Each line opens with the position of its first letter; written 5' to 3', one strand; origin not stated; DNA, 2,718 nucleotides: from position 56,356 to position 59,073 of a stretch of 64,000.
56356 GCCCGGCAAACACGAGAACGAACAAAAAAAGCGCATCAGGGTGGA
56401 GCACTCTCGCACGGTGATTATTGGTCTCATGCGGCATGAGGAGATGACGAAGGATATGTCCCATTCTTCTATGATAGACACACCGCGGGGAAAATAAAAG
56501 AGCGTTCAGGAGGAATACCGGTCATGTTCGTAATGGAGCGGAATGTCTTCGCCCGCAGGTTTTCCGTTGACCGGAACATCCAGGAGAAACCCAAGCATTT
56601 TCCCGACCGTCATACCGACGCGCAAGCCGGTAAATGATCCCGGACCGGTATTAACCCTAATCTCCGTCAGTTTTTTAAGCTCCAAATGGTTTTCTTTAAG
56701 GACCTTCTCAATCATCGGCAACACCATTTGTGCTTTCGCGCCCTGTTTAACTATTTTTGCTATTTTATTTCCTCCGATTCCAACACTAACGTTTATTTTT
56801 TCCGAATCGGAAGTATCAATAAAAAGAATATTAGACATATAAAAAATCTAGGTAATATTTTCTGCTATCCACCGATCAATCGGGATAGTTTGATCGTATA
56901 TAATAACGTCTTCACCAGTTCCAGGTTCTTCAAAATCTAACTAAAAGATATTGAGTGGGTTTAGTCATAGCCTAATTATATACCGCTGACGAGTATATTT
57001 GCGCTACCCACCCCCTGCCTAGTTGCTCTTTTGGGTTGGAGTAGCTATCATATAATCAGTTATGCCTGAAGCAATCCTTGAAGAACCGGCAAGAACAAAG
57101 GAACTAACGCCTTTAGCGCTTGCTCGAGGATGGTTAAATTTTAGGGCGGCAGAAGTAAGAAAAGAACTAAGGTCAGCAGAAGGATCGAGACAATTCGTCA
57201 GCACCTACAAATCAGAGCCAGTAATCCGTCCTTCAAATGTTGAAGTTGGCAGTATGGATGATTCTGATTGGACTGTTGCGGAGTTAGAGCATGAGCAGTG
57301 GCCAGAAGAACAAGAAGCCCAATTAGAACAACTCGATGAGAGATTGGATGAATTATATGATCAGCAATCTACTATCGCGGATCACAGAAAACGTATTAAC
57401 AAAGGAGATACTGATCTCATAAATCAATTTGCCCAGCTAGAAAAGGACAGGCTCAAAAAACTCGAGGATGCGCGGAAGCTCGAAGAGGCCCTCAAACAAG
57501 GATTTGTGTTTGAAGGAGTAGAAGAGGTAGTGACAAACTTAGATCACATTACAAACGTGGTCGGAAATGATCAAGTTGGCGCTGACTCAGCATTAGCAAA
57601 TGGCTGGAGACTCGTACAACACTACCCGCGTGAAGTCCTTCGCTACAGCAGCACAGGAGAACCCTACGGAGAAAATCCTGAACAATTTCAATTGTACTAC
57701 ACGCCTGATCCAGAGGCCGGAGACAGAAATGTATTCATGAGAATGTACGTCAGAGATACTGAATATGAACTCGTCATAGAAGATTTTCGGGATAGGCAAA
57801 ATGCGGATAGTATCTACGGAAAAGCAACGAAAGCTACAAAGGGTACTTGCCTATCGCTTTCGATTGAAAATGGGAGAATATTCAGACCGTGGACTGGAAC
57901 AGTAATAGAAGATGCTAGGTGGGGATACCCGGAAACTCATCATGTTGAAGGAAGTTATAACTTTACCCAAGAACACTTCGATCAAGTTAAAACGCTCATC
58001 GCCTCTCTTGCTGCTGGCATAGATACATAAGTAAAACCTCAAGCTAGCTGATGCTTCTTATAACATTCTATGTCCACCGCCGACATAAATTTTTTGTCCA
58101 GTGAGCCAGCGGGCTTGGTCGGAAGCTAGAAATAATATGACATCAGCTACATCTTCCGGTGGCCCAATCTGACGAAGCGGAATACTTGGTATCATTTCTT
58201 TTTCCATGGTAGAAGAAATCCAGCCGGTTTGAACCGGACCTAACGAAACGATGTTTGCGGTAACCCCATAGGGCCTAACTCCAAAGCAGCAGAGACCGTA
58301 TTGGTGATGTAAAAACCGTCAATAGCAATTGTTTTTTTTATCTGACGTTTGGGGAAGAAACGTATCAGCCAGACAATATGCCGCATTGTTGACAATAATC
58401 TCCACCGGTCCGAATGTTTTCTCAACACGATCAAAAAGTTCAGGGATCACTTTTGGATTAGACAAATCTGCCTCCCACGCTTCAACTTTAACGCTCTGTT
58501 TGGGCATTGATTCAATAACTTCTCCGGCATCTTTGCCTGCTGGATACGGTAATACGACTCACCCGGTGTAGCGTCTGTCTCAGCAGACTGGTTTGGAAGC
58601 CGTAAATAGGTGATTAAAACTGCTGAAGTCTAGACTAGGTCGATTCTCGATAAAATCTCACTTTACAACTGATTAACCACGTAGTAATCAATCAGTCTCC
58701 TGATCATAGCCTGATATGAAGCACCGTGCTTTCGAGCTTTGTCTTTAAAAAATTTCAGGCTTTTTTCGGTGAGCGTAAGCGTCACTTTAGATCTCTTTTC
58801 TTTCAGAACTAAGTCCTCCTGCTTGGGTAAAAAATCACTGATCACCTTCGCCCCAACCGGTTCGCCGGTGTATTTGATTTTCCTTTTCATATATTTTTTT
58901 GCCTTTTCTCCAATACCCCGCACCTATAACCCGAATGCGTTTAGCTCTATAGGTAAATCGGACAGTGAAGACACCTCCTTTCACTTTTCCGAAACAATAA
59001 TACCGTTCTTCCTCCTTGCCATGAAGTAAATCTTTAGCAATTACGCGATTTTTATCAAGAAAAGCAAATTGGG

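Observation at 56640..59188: Second AT-rich island inserted into the t6A gene set, with its left boundary inside tsaB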

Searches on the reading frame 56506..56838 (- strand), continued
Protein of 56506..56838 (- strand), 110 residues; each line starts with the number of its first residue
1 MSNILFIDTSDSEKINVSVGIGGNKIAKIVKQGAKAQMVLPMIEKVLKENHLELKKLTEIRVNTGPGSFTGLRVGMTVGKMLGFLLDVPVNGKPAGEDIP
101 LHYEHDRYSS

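Call 66: fold_search(model_id=the predicted structure, library=pdb)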
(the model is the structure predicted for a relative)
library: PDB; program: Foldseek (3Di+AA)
matches with E <= 10: 585; with E <= 0.001: 0
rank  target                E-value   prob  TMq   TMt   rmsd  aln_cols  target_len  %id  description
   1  6szw_A                3.0e-01  0.30  0.21  0.34  15.5       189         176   10  Asymmetric complex of Factor XII and kininogen with gC1qR/C1QBP/P32 is governed by allostery (released 2020-07-22)
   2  1p32_B                3.1e-01  0.21  0.20  0.30  14.2       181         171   10  CRYSTAL STRUCTURE OF HUMAN P32, A DOUGHNUT-SHAPED ACIDIC MITOCHONDRIAL MATRIX PROTEIN (released 1999-04-06)
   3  3msw                  3.9e-01  0.09  0.14  0.22  16.9       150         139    7  Crystal structure of a Protein with unknown function (BF3112) from Bacteroides fragilis NCTC 9343 at 1.90 A resolution (released 2010-06-09)
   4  5h3d_A                4.4e-01  0.10  0.14  0.13  36.2       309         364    9  Helical structure of membrane tubules decorated by ACAP1 (BARPH doamin) protein by cryo-electron microscopy and MD sim (released 2019-01-16)
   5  6ehb_A                4.4e-01  0.06  0.10  0.10  18.9       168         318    8  OmpU, an outer membrane protein, of Vibrio cholerae (released 2018-04-25)
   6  3ew2_F                5.2e-01  0.11  0.13  0.23  10.9       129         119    8  Crystal structure of rhizavidin-biotin complex (released 2008-12-23)
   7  6ehc_A                5.2e-01  0.07  0.12  0.13  21.9       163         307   10  OmpUdeltaN (N-terminus deletion mutant of OmpU), outer membrane protein of Vibrio cholerae (released 2018-04-25)
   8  3slu_A                5.8e-01  0.06  0.08  0.07  17.3       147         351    5  Crystal structure of NMB0315 (released 2012-02-01)
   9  6muk                  6.1e-01  0.08  0.09  0.08  16.7       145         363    9  1.93 Angstrom Resolution Crystal Structure of Peptidase M23 from Neisseria gonorrhoeae. (released 2018-10-31)
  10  4nkb_A                6.1e-01  0.07  0.13  0.19  20.1       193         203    8  Crystal Structure of the cryptic polo box (CPB)of ZYG-1 (released 2014-08-27)
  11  6ehb_B                6.1e-01  0.05  0.10  0.10  18.3       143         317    8  OmpU, an outer membrane protein, of Vibrio cholerae (released 2018-04-25)
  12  6zyt_DDD              6.5e-01  0.08  0.13  0.22  11.5       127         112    9  Monomeric streptavidin with a conjugated biotinylated pyrrolidine (released 2021-08-18)
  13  6ehb_C                6.5e-01  0.04  0.10  0.10  20.8       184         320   11  OmpU, an outer membrane protein, of Vibrio cholerae (released 2018-04-25)
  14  4koo_D                6.8e-01  0.06  0.11  0.17  15.8       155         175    9  Crystal Structure of WHY1 from Arabidopsis thaliana (released 2013-11-13)
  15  8pm4_A                6.8e-01  0.03  0.10  0.06  24.1       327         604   11  Cryo-EM structure of the Cas12m-crRNA-target DNA complex (released 2024-02-07)
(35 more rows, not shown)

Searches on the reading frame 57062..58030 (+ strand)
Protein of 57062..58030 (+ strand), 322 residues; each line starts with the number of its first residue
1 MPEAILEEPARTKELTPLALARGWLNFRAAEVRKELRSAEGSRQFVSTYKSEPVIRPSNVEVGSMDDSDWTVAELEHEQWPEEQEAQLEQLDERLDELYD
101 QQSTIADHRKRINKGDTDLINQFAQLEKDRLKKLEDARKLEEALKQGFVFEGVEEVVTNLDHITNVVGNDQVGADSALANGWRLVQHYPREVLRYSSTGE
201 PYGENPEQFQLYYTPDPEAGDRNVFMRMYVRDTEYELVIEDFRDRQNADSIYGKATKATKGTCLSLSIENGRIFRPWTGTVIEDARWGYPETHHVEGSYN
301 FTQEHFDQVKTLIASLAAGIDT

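Call 6: search_protein_families(library=pfam, proteins=[window:57062-58030:+], max_evalue=0.01)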
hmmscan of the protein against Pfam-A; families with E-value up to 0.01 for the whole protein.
window:57062-58030:+ (322 aa): 0 families

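Call 7: search_protein_families(library=ncbifam, proteins=[window:57062-58030:+], max_evalue=0.01)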
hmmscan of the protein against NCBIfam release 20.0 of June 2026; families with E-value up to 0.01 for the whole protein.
window:57062-58030:+ (322 aa): 0 families

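Call 20: list_cluster_members(proteins=[P0001, window:57062-58030:+, window:58835-59149:-, window:58663-58923:-, window:59189-59815:-])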
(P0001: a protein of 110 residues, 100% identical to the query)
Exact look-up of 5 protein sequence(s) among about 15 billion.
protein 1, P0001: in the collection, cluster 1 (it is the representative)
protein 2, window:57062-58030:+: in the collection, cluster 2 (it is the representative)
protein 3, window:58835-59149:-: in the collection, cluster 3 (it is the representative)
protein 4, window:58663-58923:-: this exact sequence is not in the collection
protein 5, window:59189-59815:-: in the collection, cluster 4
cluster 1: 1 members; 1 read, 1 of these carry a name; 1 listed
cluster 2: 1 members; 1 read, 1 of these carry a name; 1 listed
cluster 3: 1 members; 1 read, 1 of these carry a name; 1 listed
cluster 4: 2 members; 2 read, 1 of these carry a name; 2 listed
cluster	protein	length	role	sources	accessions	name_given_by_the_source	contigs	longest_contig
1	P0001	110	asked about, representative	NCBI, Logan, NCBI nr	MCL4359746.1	tRNA (adenosine(37)-N6)-threonylcarbamoyltransferase complex dimerization subunit type 1 ...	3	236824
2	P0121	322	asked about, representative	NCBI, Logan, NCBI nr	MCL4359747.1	hypothetical protein M1555_00630 [Patescibacteria group bacterium] | hypothetical protein [Patescibacteria group bacterium]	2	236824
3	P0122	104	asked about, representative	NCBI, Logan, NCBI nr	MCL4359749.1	BrnT family toxin [Patescibacteria group bacterium]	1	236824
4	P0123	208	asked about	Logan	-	-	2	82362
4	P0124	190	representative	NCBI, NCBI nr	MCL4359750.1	L-threonylcarbamoyladenylate synthase [Patescibacteria group bacterium]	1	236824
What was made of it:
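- The window comes from a metagenome-assembled genome (call 20).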

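Call 22: find_homologous_proteins(query=window:57062-58030:+)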
Query window:57062-58030:+ (322 aa): 2 proteins with E <= 0.001 among 2937 candidates.
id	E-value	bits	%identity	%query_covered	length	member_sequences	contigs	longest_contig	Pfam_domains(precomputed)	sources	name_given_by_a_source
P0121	2.2e-214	729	100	100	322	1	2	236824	-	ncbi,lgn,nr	ncbi:hypothetical protein M1555_00630 [Patescibacteria group bacterium]|nr:hypothetical protein [Pat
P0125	2.5e-26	111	33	95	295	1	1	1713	-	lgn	-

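Call 42: search_protein_families(library=padloc, proteins=[window:57062-58030:+], max_evalue=0.1)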
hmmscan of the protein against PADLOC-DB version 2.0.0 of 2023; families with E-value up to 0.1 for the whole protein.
window:57062-58030:+ (322 aa): 3 families
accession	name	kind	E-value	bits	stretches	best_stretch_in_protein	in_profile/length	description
PDLC03863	LmuB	-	0.0068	13.1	1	81-154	247-316/610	-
PDLC01490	Cas10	-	0.024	11.6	1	37-124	340-429/611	CAS-III; effector_LS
PDLC02482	BrxC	-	0.029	10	1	78-164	1100-1184/1231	BrxC-PglY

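Call 43: search_protein_families(library=phrogs, proteins=[window:57062-58030:+], max_evalue=0.1)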
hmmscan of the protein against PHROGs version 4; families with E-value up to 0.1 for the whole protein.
window:57062-58030:+ (322 aa): 1 family
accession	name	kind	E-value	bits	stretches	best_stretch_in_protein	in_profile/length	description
phrog_3517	-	head and packaging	0.052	13.8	1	68-147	8-80/371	head morphogenesis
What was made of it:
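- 57062..58030 (+): 322-aa acidic protein of unknown function: a helical-hairpin N-terminal part and a beta-sheet C-terminal domain; intact cargo. There is no hit in Pfam, NCBIfam, PADLOC or PHROGs (calls 6, 7, 42, 43).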

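Call 54: search_protein_representatives(protein=window:57062-58030:+)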
Query: 322 residues. Proteins with E-value up to 0.001 (for the whole library): 57; up to 1e-10: 41; up to 1e-30: 9. The best 57 are listed.
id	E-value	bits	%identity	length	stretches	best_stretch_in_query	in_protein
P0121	7.2e-215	728.7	100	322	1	1-322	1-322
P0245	1.9e-71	257.5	47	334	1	14-319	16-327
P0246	6.1e-61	223.0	41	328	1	15-318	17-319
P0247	4.0e-50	187.5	38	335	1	13-319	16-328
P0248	3.0e-38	148.5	35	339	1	12-319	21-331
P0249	5.2e-37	144.4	32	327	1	2-317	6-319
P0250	9.7e-37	143.5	31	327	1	9-320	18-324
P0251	4.1e-33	131.6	36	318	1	12-319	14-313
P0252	9.7e-32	127.1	33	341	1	14-321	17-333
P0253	4.3e-28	115.1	30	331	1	13-320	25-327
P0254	6.6e-28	114.5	43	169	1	13-154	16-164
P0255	1.0e-27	113.9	34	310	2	7-192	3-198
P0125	8.0e-27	110.9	42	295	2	13-186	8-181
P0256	4.6e-22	95.3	29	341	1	8-318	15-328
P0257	1.1e-21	94.1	37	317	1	11-189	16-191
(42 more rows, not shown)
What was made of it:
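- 57062..58030 (+): It belongs to a small family of 57 representatives, with up to 47% identity (call 54).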

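Call 58: find_encoding_contigs(protein=P0245, flank=6000, max_places=3)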
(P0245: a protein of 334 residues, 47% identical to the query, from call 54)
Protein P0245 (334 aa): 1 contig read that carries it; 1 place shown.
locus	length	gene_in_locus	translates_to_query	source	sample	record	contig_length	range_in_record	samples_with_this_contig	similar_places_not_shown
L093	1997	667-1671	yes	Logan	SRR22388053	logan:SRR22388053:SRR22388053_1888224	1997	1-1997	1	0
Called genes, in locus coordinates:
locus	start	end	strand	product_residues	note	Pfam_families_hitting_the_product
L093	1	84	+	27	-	?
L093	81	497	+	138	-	PF00383:dCMP_cyt_deam_1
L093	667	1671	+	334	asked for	-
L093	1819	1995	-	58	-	?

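Call 59: find_encoding_contigs(protein=P0246, flank=6000, max_places=3)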
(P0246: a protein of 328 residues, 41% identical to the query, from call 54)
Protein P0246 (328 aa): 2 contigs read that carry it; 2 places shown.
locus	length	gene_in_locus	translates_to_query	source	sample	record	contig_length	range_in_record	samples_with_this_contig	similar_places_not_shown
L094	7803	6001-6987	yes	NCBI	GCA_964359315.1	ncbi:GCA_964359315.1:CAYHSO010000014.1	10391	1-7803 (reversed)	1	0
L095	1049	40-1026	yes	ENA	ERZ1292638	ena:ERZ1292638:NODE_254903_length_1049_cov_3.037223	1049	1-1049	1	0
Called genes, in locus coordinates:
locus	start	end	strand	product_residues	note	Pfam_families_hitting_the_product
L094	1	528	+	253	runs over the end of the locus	PF01978:TrmB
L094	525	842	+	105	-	PF02604:PhdYeFM_antitox (faint)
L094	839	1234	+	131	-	PF01850:PIN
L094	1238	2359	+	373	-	-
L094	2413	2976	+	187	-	PF08207:EFP_N, PF01132:EFP, PF09285:Elong-fact-P_C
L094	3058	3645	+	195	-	PF00565:SNase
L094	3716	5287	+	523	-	PF00171:Aldedh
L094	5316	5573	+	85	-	-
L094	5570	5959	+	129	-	PF01850:PIN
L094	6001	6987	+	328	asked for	-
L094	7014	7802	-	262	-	?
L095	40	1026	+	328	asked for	-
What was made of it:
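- Tried and rejected: The 322-aa protein has homologs of at most 47% identity, and they sit in unrelated contexts (calls 22, 54, 58, 59).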

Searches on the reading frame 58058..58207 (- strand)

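Call 6: search_protein_families(library=pfam, proteins=[window:58058-58207:-], max_evalue=0.01)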
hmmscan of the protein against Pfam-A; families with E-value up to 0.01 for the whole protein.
window:58058-58207:- (49 aa): 1 family
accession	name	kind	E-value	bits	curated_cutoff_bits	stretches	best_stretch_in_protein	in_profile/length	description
PF13561.12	adh_short_C2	-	6.6e-11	42.7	27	1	2-45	191-234/236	Enoyl-(Acyl carrier protein) reductase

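Call 7: search_protein_families(library=ncbifam, proteins=[window:58058-58207:-], max_evalue=0.01)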
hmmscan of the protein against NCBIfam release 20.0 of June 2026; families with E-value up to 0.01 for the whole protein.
window:58058-58207:- (49 aa): 129 families (the best 25 are shown)
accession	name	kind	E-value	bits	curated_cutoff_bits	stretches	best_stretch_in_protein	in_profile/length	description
NF005559.1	PRK07231.1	subfamily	1.3e-13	51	215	1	2-46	203-247/249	glucose 1-dehydrogenase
NF004198.0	PRK05653.1-3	equivalog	1e-11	44.8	296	1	3-48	203-248/248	3-oxoacyl-ACP reductase FabG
TIGR01830.1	3oxo_ACP_reduc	equivalog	2.3e-11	43.9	297.75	1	2-45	194-237/239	3-oxoacyl-[acyl-carrier-protein] reductase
NF009468.0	PRK12826.1-4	equivalog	3.2e-11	43.4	318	1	2-46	203-247/256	SDR family oxidoreductase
NF009466.0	PRK12826.1-2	subfamily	4.9e-11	42.6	222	1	3-48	201-246/248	3-oxoacyl-ACP reductase FabG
NF005853.0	PRK07774.1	equivalog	8.3e-11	41.7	303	1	1-46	201-246/250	SDR family oxidoreductase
NF004202.0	PRK05653.2-2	equivalog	1e-10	41.6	333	1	4-46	205-247/259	3-oxoacyl-ACP reductase FabG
NF004197.0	PRK05653.1-1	equivalog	2.5e-10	40.4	332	1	3-48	203-248/249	3-oxoacyl-ACP reductase FabG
NF005473.0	PRK07069.1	equivalog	3.6e-10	39.8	339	1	4-45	217-258/262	SDR family oxidoreductase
NF005753.0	PRK07577.1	equivalog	3.8e-10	39.7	310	1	2-46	188-232/237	SDR family oxidoreductase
NF052558.1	MBtsdlDhBudC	equivalog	4.3e-10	39.6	270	1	4-46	199-241/250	meso-2,3-butanediol dehydrogenase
TIGR01829.1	AcAcCoA_reduct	subfamily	4.7e-10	39.6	302.1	1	3-48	197-242/242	acetoacetyl-CoA reductase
NF009499.0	PRK12859.1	subfamily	6.6e-10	38.7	366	1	2-46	212-256/258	SDR family oxidoreductase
NF049979.1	AlphHSDSHdhA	equivalog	8.9e-10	38.5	350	1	4-48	204-248/258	7alpha-hydroxysteroid dehydrogenase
NF053807.1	RhamDHLra1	equivalog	1.3e-09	38.2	400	1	4-46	205-247/252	L-rhamnose 1-dehydrogenase Lra1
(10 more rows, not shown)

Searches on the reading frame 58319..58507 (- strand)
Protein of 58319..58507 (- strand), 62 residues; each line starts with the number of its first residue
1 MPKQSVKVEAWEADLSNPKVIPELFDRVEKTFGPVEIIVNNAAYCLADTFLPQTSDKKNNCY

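Call 6: search_protein_families(library=pfam, proteins=[window:58319-58507:-], max_evalue=0.01)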
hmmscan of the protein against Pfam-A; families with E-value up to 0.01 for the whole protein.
window:58319-58507:- (62 aa): 3 families
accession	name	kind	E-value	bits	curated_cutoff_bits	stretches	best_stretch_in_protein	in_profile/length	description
PF00106.31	adh_short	-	1.5e-05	25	26.6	1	4-46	47-88/195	short chain dehydrogenase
PF13561.12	adh_short_C2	-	3.6e-05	23.9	27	1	5-51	42-90/236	Enoyl-(Acyl carrier protein) reductase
PF08659.16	KR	-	0.0026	18.2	22.6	1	3-57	50-103/180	KR domain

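Call 7: search_protein_families(library=ncbifam, proteins=[window:58319-58507:-], max_evalue=0.01)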
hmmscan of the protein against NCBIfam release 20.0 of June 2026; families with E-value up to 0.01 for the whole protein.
window:58319-58507:- (62 aa): 62 families (the best 25 are shown)
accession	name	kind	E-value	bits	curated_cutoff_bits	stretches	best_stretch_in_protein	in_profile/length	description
NF009499.0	PRK12859.1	subfamily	2.5e-07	30.2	366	1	3-57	66-120/258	SDR family oxidoreductase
NF052562.1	RADHDNL4305835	equivalog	2.6e-06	27.1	400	1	6-55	55-104/252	NADP-dependent (R)-specific alcohol dehydrogenase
NF009389.0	PRK12748.1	subfamily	5e-06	26.1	286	1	3-50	64-111/256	SDR family oxidoreductase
NF004521.0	PRK05866.1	equivalog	1.2e-05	24.6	368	1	7-45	90-128/294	SDR family oxidoreductase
NF009093.0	PRK12429.1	subfamily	2.5e-05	23.7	258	1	3-43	51-91/259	3-hydroxybutyrate dehydrogenase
NF005975.0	PRK08063.1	equivalog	4.2e-05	22.9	328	1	5-45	53-93/250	enoyl-[acyl-carrier-protein] reductase FabL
NF041159.1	Rham_dhyd_Thplmales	equivalog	5.2e-05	22.8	450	1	3-51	52-100/253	L-rhamnose 1-dehydrogenase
NF005672.0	PRK07454.1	equivalog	0.0001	21.6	234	1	3-49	52-98/241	SDR family oxidoreductase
NF006080.0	PRK08226.1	equivalog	0.00012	21.7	356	1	4-58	52-106/263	SDR family oxidoreductase UcpA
NF006597.0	PRK09134.1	equivalog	0.00017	21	281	1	8-50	64-106/261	SDR family oxidoreductase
NF005067.0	PRK06484.1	equivalog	0.00017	20.3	713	1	9-44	58-93/524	short chain dehydrogenase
TIGR02415.1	23BDH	subfamily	0.00032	20.2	304.35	1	5-61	48-104/254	acetoin reductase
NF052558.1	MBtsdlDhBudC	equivalog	0.00036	20.2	270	1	6-50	50-94/250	meso-2,3-butanediol dehydrogenase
NF006070.0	PRK08213.1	subfamily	0.00038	20.1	279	1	4-43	59-98/259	gluconate 5-dehydrogenase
TIGR01963.1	PHB_DH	subfamily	0.00038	19.8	307.05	1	3-43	47-87/255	3-hydroxybutyrate dehydrogenase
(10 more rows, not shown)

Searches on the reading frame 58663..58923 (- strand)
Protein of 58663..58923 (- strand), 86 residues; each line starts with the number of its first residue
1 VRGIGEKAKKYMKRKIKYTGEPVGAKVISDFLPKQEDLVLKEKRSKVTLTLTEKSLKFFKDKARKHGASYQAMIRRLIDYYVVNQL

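Call 6: search_protein_families(library=pfam, proteins=[window:58663-58923:-], max_evalue=0.01)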
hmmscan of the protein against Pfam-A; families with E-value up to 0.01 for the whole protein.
window:58663-58923:- (86 aa): 3 families
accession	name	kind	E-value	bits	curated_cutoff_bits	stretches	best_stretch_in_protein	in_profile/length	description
PF12441.14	CopG_antitoxin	-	0.0016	19.6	28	1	38-78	35-76/79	CopG antitoxin of type II toxin-antitoxin system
PF14384.12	BrnA_antitoxin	-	0.005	17.6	26.1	1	26-81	15-67/68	BrnA antitoxin of type II toxin-antitoxin system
PF01402.27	RHH_1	-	0.0088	16.4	20.5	0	47-82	2-37/39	Ribbon-helix-helix protein, copG family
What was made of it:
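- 58663..58923 (-): Putative antitoxin of the brnA/CopG type (ribbon-helix-helix). The 75-aa form starts at 58890 and overlaps brnT. Matches to CopG_antitoxin, BrnA_antitoxin and RHH_1 are weak and below the Pfam cut-offs (call 6).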

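Call 7: search_protein_families(library=ncbifam, proteins=[window:58663-58923:-], max_evalue=0.01)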
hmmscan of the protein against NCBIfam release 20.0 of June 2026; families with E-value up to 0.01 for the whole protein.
window:58663-58923:- (86 aa): 0 families

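Call 42: search_protein_families(library=padloc, proteins=[window:58663-58923:-], max_evalue=0.1)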
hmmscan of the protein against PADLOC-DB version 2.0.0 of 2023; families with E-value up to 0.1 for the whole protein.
window:58663-58923:- (86 aa): 0 families

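Call 43: search_protein_families(library=phrogs, proteins=[window:58663-58923:-], max_evalue=0.1)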
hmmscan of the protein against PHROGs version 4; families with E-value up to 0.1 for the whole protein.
window:58663-58923:- (86 aa): 1 family
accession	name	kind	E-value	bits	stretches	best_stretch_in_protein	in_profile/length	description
phrog_11622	-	transcription regulation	0.057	14.6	0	50-81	4-35/100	transcriptional regulator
